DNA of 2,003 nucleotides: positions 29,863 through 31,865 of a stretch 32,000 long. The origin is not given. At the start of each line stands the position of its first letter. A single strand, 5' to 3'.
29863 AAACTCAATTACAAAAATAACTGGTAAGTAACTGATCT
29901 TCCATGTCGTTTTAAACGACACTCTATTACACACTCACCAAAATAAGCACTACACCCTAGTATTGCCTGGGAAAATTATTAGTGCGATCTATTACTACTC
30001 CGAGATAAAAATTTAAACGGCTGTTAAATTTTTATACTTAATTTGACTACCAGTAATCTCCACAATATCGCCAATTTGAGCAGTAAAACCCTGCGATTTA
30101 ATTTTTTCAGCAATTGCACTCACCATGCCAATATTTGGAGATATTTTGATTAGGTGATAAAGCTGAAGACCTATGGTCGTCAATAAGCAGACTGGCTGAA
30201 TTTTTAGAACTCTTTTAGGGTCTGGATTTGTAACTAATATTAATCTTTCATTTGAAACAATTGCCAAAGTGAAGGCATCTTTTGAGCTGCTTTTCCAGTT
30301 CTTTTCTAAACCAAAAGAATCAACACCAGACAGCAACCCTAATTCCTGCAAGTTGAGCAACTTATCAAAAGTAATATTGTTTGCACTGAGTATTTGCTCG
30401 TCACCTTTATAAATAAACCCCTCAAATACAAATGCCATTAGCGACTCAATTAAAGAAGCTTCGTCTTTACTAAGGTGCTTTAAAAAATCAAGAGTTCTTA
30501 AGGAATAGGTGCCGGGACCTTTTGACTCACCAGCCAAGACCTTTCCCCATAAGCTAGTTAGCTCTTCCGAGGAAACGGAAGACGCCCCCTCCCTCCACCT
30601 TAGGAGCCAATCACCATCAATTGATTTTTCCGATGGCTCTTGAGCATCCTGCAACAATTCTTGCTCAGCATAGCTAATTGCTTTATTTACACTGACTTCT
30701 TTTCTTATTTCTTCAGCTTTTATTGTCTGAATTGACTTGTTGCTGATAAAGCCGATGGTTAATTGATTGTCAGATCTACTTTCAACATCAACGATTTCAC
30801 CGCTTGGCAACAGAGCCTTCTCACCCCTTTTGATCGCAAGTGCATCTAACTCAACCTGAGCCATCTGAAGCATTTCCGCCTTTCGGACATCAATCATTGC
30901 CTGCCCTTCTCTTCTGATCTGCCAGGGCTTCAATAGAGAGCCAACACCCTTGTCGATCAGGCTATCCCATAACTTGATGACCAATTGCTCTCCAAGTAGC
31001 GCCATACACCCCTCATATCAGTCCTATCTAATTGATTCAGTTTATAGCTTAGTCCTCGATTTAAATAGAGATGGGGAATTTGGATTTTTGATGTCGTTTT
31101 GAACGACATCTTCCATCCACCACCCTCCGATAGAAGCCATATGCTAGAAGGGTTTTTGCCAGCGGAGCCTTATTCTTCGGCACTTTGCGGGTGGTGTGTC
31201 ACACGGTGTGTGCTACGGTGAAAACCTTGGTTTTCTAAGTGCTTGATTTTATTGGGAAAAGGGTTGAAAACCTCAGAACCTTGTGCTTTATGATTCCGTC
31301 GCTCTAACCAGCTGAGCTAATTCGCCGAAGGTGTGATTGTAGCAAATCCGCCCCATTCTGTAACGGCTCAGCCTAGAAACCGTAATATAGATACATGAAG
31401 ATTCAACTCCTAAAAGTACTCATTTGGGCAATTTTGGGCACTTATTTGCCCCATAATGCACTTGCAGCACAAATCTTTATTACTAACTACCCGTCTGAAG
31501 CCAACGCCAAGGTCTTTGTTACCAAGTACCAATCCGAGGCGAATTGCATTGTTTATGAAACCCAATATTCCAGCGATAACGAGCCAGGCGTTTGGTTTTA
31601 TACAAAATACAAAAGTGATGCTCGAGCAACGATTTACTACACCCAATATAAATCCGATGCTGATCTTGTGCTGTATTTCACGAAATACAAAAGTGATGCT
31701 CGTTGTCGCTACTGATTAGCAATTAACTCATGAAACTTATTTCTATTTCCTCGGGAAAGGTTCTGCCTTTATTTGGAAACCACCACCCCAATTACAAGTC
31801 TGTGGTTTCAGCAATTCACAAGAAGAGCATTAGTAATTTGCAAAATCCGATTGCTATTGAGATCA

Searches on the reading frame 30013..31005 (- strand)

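Call 14: search_protein_families(library=pfam, max_evalue=0.01, proteins=[window:30013-31005:-])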
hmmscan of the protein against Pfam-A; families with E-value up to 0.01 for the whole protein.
window:30013-31005:- (330 aa): 1 family
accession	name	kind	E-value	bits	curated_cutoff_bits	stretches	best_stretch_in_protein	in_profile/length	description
PF10987.13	DUF2806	-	6.8e-22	78.8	24.5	1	95-193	7-102/221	Protein of unknown function (DUF2806)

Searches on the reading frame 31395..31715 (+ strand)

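Call 14: search_protein_families(library=pfam, max_evalue=0.01, proteins=[window:31395-31715:+])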
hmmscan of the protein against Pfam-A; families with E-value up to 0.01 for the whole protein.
window:31395-31715:+ (106 aa): 1 family
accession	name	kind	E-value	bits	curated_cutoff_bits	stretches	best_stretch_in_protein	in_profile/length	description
PF19647.4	DUF6150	-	2.2e-13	50.5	27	1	22-105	6-90/98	Family of unknown function (DUF6150)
